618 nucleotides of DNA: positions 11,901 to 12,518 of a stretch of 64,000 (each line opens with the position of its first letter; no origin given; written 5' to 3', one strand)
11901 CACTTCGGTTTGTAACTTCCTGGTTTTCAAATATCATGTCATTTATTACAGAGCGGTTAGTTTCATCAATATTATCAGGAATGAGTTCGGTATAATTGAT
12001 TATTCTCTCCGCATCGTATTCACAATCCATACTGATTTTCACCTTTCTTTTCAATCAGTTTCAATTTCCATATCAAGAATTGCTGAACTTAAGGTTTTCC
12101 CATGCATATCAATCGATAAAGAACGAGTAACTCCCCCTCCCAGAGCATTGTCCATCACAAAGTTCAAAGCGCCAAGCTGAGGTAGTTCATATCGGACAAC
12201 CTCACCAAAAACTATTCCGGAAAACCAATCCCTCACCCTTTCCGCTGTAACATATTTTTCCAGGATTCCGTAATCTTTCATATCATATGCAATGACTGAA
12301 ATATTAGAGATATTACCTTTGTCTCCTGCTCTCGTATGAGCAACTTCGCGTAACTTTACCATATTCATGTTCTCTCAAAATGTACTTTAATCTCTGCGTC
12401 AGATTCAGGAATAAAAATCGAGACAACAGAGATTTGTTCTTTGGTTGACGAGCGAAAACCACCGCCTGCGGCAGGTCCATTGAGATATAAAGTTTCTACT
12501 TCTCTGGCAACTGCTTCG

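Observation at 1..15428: Candidate undescribed catabolic system: sigma54 operon joining a ketose 3-epimerase, two CocE hydrolases, a peptide-type ABC importer, split AtuA, CoA-transferase and thiolase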

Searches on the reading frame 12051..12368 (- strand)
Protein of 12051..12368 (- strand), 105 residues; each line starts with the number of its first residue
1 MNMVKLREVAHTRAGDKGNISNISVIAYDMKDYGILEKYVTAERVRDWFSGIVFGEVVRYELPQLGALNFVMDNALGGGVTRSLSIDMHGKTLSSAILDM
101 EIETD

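Call 7: search_protein_families(library=pfam, proteins=[window:12051-12368:-])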
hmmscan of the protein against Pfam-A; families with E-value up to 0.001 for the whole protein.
window:12051-12368:- (105 aa): 1 family
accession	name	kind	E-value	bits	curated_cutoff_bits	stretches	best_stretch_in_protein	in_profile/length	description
PF23544.1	AtuA_ferredoxin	-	3.4e-38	130.8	27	1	4-103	1-113/113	AtuA ferredoxin-like domain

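Call 8: search_protein_families(library=ncbifam, proteins=[window:12051-12368:-])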
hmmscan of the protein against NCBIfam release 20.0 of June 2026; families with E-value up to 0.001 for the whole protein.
window:12051-12368:- (105 aa): 0 families

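Call 35: search_solved_structures(query=window:12051-12368:-, max_evalue=10, show_alignments=2)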
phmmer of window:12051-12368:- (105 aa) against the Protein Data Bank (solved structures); distinct sequences matched with E-value up to 10: 0.

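Call 61: search_solved_structures(query=A4, max_evalue=10, show_alignments=1)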
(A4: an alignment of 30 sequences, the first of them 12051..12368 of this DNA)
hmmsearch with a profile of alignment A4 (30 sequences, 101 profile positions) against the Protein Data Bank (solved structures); distinct sequences matched with E-value up to 10: 0.

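Call 73: find_homologous_proteins(query=window:12051-12368:-, max_evalue=0.00001)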
Query window:12051-12368:- (105 aa): 7472 proteins with E <= 0.00001 among 7475 candidates; the best 120 are listed.
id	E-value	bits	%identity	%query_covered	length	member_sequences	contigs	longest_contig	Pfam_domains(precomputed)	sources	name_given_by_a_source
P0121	1.4e-61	222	100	100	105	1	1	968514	PF23544.2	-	-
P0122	2.3e-51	190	84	98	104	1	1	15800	PF23544.2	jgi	-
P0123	3.1e-46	173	78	97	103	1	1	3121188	PF23544.2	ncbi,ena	-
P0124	6.5e-45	169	78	94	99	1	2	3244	PF23544.2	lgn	-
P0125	1.8e-44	168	78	94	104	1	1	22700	PF23544.2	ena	-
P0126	2.0e-44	168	76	97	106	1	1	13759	PF23544.2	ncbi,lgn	-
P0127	6.3e-44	166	77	95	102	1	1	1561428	PF23544.2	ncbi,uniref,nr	ncbi:hypothetical protein KHA96_06905 [Bacillus sp. FJAT-49711]|uniref:AtuA-related protein n=1 Tax=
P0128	6.5e-44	166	77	95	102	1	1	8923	PF23544.2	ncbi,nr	ncbi:hypothetical protein K0H71_22000 [Bacillus sp. IITD106]|nr:hypothetical protein [Bacillus sp. I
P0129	1.1e-43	165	76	95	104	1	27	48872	PF23544.2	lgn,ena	-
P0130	1.1e-43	165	76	95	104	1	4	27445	PF23544.2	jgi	-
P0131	3.0e-43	164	75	95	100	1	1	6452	PF23544.2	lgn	-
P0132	4.5e-43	163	76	94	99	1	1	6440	PF23544.2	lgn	-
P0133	2.2e-42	161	77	95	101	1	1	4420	PF23544.2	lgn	-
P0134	3.4e-42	160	76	95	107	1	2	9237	PF23544.2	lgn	-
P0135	4.1e-42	160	72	95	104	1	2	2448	PF23544.2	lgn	-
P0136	4.8e-42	160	75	94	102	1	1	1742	PF23544.2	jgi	jgi:hypothetical protein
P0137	5.5e-42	160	73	95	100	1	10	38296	PF23544.2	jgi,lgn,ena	-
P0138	6.9e-42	159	75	95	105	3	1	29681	PF23544.2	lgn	-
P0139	7.8e-42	159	72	96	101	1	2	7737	PF23544.2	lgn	-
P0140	1.1e-41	159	73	94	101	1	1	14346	PF23544.2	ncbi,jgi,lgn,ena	ncbi:MAG: hypothetical protein WCT14_09985 [Treponemataceae bacterium]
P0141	1.4e-41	158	73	97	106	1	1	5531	PF23544.2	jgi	jgi:hypothetical protein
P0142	1.4e-41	158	74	94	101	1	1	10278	PF23544.2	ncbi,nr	ncbi:MAG: hypothetical protein Q8O15_07930 [Rectinemataceae bacterium]|nr:hypothetical protein [Rect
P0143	2.0e-41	158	72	96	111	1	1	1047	PF23544.2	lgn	-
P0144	2.2e-41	158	71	97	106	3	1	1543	PF23544.2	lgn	-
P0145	2.4e-41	158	75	94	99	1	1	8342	PF23544.2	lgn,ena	-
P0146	2.9e-41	157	73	94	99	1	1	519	PF23544.2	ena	-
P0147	2.9e-41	157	75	94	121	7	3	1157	PF23544.2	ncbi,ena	-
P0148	3.0e-41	157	73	95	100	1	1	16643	PF23544.2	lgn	-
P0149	3.4e-41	157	72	94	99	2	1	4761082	PF23544.2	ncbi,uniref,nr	ncbi:hypothetical protein C0J08_05065 [Marinomonas sp. CT5]|uniref:AtuA-related protein n=1 Tax=Mari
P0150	3.5e-41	157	76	94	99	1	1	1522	PF23544.2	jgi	-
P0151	3.9e-41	157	73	94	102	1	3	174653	PF23544.2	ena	-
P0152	4.5e-41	157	74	94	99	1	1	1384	PF23544.2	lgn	-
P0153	4.6e-41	157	73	95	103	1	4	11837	PF23544.2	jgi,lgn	-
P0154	4.6e-41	157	73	95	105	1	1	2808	PF23544.2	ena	-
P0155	6.1e-41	156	75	94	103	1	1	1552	PF23544.2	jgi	jgi:hypothetical protein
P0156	6.6e-41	156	72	94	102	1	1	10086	PF23544.2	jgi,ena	jgi:hypothetical protein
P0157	6.7e-41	156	74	95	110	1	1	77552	PF23544.2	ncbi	-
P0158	7.4e-41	156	76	96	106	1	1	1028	PF23544.2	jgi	jgi:non-ribosomal peptide synthetase component E (peptide arylation enzyme)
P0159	7.5e-41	156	72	95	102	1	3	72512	PF23544.2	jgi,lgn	-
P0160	8.2e-41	156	74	97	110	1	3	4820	PF23544.2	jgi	jgi:hypothetical protein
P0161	8.3e-41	156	74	94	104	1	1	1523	PF23544.2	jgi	jgi:hypothetical protein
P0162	8.3e-41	156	73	96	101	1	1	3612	PF23544.2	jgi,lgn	jgi:hypothetical protein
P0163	1.0e-40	156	72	96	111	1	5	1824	PF23544.2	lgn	-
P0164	1.1e-40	156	72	95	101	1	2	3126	PF23544.2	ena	-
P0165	1.2e-40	155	73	95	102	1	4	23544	PF23544.2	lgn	-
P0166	1.2e-40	155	72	95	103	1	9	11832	PF23544.2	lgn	-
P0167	1.3e-40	155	73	94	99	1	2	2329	PF23544.2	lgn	-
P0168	1.3e-40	155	72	97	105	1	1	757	PF23544.2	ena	-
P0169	1.3e-40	155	75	94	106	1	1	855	PF23544.2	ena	-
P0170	1.3e-40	155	75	95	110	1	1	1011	PF23544.2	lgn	-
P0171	1.4e-40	155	73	94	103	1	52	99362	PF23544.2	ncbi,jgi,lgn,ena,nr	ncbi:MAG TPA: hypothetical protein GXZ31_03815 [Thermoanaerobacterales bacterium]|nr:hypothetical pr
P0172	1.4e-40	155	72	95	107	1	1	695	PF23544.2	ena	-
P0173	1.4e-40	155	70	94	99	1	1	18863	PF23544.2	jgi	-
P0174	1.4e-40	155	72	96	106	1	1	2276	PF23544.2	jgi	jgi:hypothetical protein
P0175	1.5e-40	155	73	98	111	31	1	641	PF23544.2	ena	-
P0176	1.5e-40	155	74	97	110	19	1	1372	PF23544.2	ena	-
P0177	1.6e-40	155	71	95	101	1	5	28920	PF23544.2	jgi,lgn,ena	-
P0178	1.6e-40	155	74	94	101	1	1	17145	PF23544.2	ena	-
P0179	1.8e-40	155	75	94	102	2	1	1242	PF23544.2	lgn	-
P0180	1.9e-40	155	69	96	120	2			PF23544.2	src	-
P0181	1.9e-40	155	71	97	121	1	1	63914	PF23544.2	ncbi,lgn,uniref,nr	ncbi:hypothetical protein [Aquibacillus albus]|uniref:AtuA-like ferredoxin-fold domain-containing pr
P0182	2.0e-40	155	74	95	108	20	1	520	PF23544.2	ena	-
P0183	2.1e-40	155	73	97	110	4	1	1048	PF23544.2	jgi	jgi:hypothetical protein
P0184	2.1e-40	155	69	94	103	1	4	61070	PF23544.2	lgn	-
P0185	2.2e-40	155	75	84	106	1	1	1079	PF23544.2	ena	-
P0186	2.2e-40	155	72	94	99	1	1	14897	PF23544.2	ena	-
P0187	2.2e-40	155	71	94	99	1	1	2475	PF23544.2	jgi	jgi:hypothetical protein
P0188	2.2e-40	155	74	97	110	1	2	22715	PF23544.2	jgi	jgi:hypothetical protein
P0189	2.3e-40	155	71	94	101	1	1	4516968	PF23544.2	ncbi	-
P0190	2.4e-40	154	73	94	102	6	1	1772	PF23544.2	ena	-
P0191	2.5e-40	154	72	94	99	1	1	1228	PF23544.2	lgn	-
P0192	2.6e-40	154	72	96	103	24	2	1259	PF23544.2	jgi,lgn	jgi:hypothetical protein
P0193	2.6e-40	154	75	94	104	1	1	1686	PF23544.2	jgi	jgi:hypothetical protein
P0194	2.7e-40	154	68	97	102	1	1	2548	PF23544.2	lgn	-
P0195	2.9e-40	154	73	95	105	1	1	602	PF23544.2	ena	-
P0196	3.0e-40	154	74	94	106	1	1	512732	PF23544.2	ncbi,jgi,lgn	jgi:hypothetical protein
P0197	3.0e-40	154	70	97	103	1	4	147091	PF23544.2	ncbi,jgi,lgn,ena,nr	ncbi:MAG: hypothetical protein H6Q68_3272 [Firmicutes bacterium]|nr:hypothetical protein [Bacillota 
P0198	3.2e-40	154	75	94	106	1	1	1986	PF23544.2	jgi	jgi:hypothetical protein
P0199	3.3e-40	154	71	94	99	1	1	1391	PF23544.2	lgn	-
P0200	3.4e-40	154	73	98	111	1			PF23544.2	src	-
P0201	3.4e-40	154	75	96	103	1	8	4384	PF23544.2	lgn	-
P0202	3.5e-40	154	72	94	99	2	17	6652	PF23544.2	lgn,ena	-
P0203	3.7e-40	154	74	96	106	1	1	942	PF23544.2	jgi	jgi:hypothetical protein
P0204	3.8e-40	154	73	96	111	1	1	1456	PF23544.2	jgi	jgi:hypothetical protein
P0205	4.0e-40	154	73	97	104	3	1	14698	PF23544.2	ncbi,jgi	-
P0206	4.0e-40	154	72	94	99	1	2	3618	PF23544.2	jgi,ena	-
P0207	4.4e-40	154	73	94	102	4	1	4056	PF23544.2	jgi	-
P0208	4.4e-40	154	72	94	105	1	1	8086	PF23544.2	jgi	jgi:hypothetical protein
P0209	4.4e-40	154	69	95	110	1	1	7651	PF23544.2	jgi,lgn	-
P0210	4.6e-40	154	73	94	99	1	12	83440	PF23544.2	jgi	jgi:hypothetical protein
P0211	4.7e-40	154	72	95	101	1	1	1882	PF23544.2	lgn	-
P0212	4.8e-40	153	73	94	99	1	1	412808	PF23544.2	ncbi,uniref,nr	ncbi:AtuA-related protein [Acerihabitans arboris]|uniref:AtuA-like ferredoxin-fold domain-containing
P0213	5.2e-40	153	73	94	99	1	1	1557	PF23544.2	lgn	-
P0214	5.9e-40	153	71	95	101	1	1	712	PF23544.2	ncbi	-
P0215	5.9e-40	153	73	94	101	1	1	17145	PF23544.2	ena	-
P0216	5.9e-40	153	74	94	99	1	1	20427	PF23544.2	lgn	-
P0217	6.1e-40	153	69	97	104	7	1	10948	PF23544.2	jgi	-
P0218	6.2e-40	153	74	97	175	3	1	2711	PF23544.2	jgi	jgi:hypothetical protein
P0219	6.4e-40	153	73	94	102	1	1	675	PF23544.2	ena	-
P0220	6.4e-40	153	73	98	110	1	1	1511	PF23544.2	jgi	jgi:hypothetical protein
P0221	6.5e-40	153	69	96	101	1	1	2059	PF23544.2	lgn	-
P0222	6.6e-40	153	73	96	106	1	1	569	PF23544.2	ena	-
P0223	6.7e-40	153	73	94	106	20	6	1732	PF23544.2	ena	-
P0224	6.8e-40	153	70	95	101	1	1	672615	PF23544.2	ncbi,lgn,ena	-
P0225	7.3e-40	153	70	95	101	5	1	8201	PF23544.2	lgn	-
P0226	7.5e-40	153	74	97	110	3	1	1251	PF23544.2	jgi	jgi:hypothetical protein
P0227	7.5e-40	153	75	97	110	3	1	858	PF23544.2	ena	-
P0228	7.6e-40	153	73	89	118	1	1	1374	PF23544.2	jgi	jgi:hypothetical protein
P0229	7.9e-40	153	70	94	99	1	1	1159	PF23544.2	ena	-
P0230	8.1e-40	153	71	97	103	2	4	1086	PF23544.2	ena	-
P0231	8.2e-40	153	73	97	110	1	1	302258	PF23544.2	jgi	jgi:hypothetical protein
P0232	8.5e-40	153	72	94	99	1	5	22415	PF23544.2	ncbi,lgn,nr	ncbi:MAG: hypothetical protein EWM50_07180 [Gottschalkiaceae bacterium]|nr:MAG: hypothetical protein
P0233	8.5e-40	153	70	95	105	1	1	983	PF23544.2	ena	-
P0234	8.5e-40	153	73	94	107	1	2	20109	PF23544.2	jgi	jgi:hypothetical protein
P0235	8.6e-40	153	70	94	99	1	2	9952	PF23544.2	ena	-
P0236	8.6e-40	153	72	94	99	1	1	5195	PF23544.2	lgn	-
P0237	8.7e-40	153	73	96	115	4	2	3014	PF23544.2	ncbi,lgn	-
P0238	8.7e-40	153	73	94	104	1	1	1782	PF23544.2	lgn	-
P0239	8.7e-40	153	73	96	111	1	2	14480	PF23544.2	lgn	-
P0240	8.9e-40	153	74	84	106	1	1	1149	PF23544.2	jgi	jgi:hypothetical protein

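Call 77: find_encoding_contigs(protein=P0129, flank=10000, max_places=2)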
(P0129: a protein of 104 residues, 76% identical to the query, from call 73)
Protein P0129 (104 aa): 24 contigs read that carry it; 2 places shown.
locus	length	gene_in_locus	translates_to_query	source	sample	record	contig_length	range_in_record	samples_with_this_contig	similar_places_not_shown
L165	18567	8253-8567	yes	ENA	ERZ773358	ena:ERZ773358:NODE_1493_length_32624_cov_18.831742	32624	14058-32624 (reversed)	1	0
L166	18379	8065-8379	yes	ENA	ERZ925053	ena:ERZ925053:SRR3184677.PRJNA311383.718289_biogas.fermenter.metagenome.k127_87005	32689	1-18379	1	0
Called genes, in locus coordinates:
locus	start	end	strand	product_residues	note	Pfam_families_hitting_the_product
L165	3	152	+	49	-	?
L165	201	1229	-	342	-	PF00356:LacI, PF00532:Peripla_BP_1, PF13407:Peripla_BP_4 (weak), PF13377:Peripla_BP_3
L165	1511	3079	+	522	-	PF12010:DUF3502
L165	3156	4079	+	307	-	PF00528:BPD_transp_1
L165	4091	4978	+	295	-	PF00528:BPD_transp_1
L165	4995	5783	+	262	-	PF00756:Esterase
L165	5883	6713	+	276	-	PF00753:Lactamase_B, PF12706:Lactamase_B_2 (weak)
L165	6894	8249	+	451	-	PF07287:AtuA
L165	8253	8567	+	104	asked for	PF23544:AtuA_ferredoxin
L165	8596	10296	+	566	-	PF02129:Peptidase_S15, PF08530:PepX_C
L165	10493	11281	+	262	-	PF03372:Exo_endo_phos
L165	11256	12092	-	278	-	PF00950:ABC-3, PF01032:FecCD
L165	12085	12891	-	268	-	PF13555:AAA_29 (faint), PF00005:ABC_tran, PF02463:SMC_N, PF13304:AAA_21 (weak)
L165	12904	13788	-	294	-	PF01297:ZnuA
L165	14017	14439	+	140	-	PF22381:Staph_reg_Sar_Rot (weak), PF13463:HTH_27, PF12802:MarR_2 (weak), PF01047:MarR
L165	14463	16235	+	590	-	PF00664:ABC_membrane, PF02463:SMC_N (faint), PF00005:ABC_tran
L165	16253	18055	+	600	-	PF00664:ABC_membrane, PF00005:ABC_tran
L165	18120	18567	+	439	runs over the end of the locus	PF00149:Metallophos, PF12850:Metallophos_2 (faint)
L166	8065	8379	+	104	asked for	PF23544:AtuA_ferredoxin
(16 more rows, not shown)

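Call 78: find_encoding_contigs(protein=P0140, flank=10000, max_places=2)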
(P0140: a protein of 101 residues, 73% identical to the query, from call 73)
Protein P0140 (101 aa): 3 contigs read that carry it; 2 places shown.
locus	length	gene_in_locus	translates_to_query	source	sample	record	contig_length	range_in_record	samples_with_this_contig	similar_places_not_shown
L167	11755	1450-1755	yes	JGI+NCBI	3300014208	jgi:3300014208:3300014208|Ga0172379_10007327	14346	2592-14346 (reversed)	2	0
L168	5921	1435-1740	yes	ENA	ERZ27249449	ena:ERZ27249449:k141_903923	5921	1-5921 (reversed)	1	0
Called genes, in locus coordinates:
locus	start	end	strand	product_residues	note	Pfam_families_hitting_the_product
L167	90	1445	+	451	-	PF07287:AtuA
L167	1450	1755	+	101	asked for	PF23544:AtuA_ferredoxin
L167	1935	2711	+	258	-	PF03466:LysR_substrate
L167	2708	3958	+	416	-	PF01136:Peptidase_U32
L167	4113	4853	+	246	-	PF02900:LigB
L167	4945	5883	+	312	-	PF20030:bpMoxR, PF00004:AAA (weak), PF07726:AAA_3, PF07728:AAA_5, PF17863:AAA_lid_2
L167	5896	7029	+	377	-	-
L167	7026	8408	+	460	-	PF13559:DUF4129 (weak)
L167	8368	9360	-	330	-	PF03601:Cons_hypoth698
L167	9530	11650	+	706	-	PF00990:GGDEF, PF00563:EAL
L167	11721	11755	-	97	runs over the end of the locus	-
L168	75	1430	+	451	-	PF07287:AtuA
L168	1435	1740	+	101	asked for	PF23544:AtuA_ferredoxin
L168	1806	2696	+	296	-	PF00126:HTH_1, PF03466:LysR_substrate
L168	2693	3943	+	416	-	PF01136:Peptidase_U32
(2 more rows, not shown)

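Call 79: find_encoding_contigs(protein=P0126, flank=10000, max_places=2)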
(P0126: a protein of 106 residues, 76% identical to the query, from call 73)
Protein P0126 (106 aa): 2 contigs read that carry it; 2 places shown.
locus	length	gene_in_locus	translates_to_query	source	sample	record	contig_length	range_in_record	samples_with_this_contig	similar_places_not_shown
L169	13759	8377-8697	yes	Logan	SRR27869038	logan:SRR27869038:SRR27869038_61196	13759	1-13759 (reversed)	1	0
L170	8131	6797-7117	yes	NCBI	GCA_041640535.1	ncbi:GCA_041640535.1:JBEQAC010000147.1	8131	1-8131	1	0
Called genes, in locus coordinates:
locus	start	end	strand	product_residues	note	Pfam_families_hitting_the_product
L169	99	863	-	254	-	PF09339:HTH_IclR, PF01614:IclR_C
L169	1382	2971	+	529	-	PF00496:SBP_bac_5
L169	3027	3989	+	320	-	PF19300:BPD_transp_1_N, PF00528:BPD_transp_1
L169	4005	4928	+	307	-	PF12911:OppC_N, PF00528:BPD_transp_1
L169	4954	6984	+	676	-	PF02463:SMC_N (faint), PF00005:ABC_tran, PF13304:AAA_21 (faint), PF13401:AAA_22 (faint), PF08352:oligo_HPY, PF00005:ABC_tran, PF08352:oligo_HPY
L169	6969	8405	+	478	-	PF07287:AtuA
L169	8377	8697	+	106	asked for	PF23544:AtuA_ferredoxin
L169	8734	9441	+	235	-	PF01144:CoA_trans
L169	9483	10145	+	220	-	PF01144:CoA_trans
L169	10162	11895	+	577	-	PF02129:Peptidase_S15, PF08530:PepX_C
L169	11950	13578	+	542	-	PF02129:Peptidase_S15, PF00326:Peptidase_S9 (faint), PF08530:PepX_C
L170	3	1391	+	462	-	?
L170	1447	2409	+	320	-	PF19300:BPD_transp_1_N, PF00528:BPD_transp_1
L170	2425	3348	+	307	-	PF12911:OppC_N, PF00528:BPD_transp_1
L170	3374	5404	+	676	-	PF02463:SMC_N (faint), PF00005:ABC_tran, PF13304:AAA_21 (faint), PF13401:AAA_22 (faint), PF08352:oligo_HPY, PF00005:ABC_tran, PF08352:oligo_HPY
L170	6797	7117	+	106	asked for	PF23544:AtuA_ferredoxin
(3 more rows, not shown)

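Call 80: predict_structure(alignment_id=A5)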
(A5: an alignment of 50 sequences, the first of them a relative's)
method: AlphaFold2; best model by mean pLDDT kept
length: 105 residues; sequences in the alignment: 50
mean_pLDDT: 88.2   pTM: 0.81
mean pLDDT of the five models: 88.2, 86.3, 86.2, 86.1, 84.5
residues with pLDDT >= 90: 64; 70-90: 27; 50-70: 14; < 50: 0
segments of 3 or more residues with pLDDT < 50: none
pLDDT, mean of each block of 10 residues (from residue 1): 94 88 95 97 94 90 97 77 59 89 91
secondary structure, 60 per line:
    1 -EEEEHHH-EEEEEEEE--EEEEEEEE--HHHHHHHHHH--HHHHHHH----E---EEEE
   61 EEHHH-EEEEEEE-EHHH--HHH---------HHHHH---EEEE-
elements in order: E2-5 E10-17 E20-27 H30-39 H42-48 E57-62 E67-73 H93-97 E101-104

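Call 82: fold_search(model_id=the predicted structure, library=pdb)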
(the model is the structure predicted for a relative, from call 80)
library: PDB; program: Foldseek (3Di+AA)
matches with E <= 10: 1718; with E <= 0.001: 1
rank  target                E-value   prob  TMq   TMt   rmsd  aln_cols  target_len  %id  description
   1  9evf_B                3.6e-04  1.00  0.66  0.66   4.6       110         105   14  Citramalate lyase - ADP - pyruvate complex (released 2025-10-08)
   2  8p0j_A                4.6e-02  0.92  0.47  0.05   3.5        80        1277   16  Cryo EM map and model of the vaccinia RNA polymerase intermediate pre-initiation open promoter complex (released 2024-05-22)
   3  9c7n_A                4.6e-02  0.80  0.39  0.47   5.5        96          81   14  Crystal Structure of the GL3 ACT-like Domain (released 2025-10-08)
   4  8rqk_A                4.9e-02  0.87  0.45  0.05   3.9        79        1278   16  Structure of the complete Vaccinia DNA-dependent RNA polymerase complex at 2.65A resolution (released 2025-01-29)
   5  4g0u_B                4.9e-02  0.69  0.39  0.09   5.9       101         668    9  Human topoisomerase IIbeta in complex with DNA and amsacrine (released 2013-07-17)
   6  5gwj_B                5.2e-02  0.63  0.40  0.09   5.9        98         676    9  Structure of a Human topoisomerase IIbeta fragment in complex with DNA and E7873S (released 2017-08-23)
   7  8w50_A                5.9e-02  0.80  0.44  0.09   5.8       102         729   11  Crystal structure of DNA binding and cleavage core of human topoisomerase 2-alpha in a DNA binding-competent conformat (released 2024-07-24)
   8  9c7n_B                6.7e-02  0.57  0.30  0.35   5.3        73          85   19  Crystal Structure of the GL3 ACT-like Domain (released 2025-10-08)
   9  7c5z_A                7.6e-02  0.92  0.43  0.51   3.6        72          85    6  Crystal structure of spring viremia of carp virus phosphoprotein central domain (released 2020-08-05)
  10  7amv_A                7.6e-02  0.82  0.45  0.05   3.8        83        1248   18  Atomic structure of the poxvirus transcription pre-initiation complex in the initially melted state (released 2021-10-06)
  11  7vaz_D                9.2e-02  0.75  0.38  0.20   5.5       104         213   12  Crystal structure of antibody 14A in complex with MUC1 glycopeptide(GlycoS) (released 2022-08-31)
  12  2xco                  9.2e-02  0.41  0.37  0.10   6.3        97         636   20  The 3.1A crystal structure of the catalytic core (B'A' region) of Staphylococcus aureus DNA Gyrase (released 2010-08-04)
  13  4g0v_A                1.0e-01  0.60  0.41  0.09   5.9       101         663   10  Human topoisomerase iibeta in complex with DNA and mitoxantrone (released 2013-07-17)
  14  7mwr_B                1.1e-01  0.89  0.38  0.18   4.0        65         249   12  Structure of De Novo designed beta sheet heterodimer LHD101A53/B4 (released 2022-01-19)
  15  8w50_B                1.1e-01  0.66  0.44  0.09   5.8       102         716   11  Crystal structure of DNA binding and cleavage core of human topoisomerase 2-alpha in a DNA binding-competent conformat (released 2024-07-24)
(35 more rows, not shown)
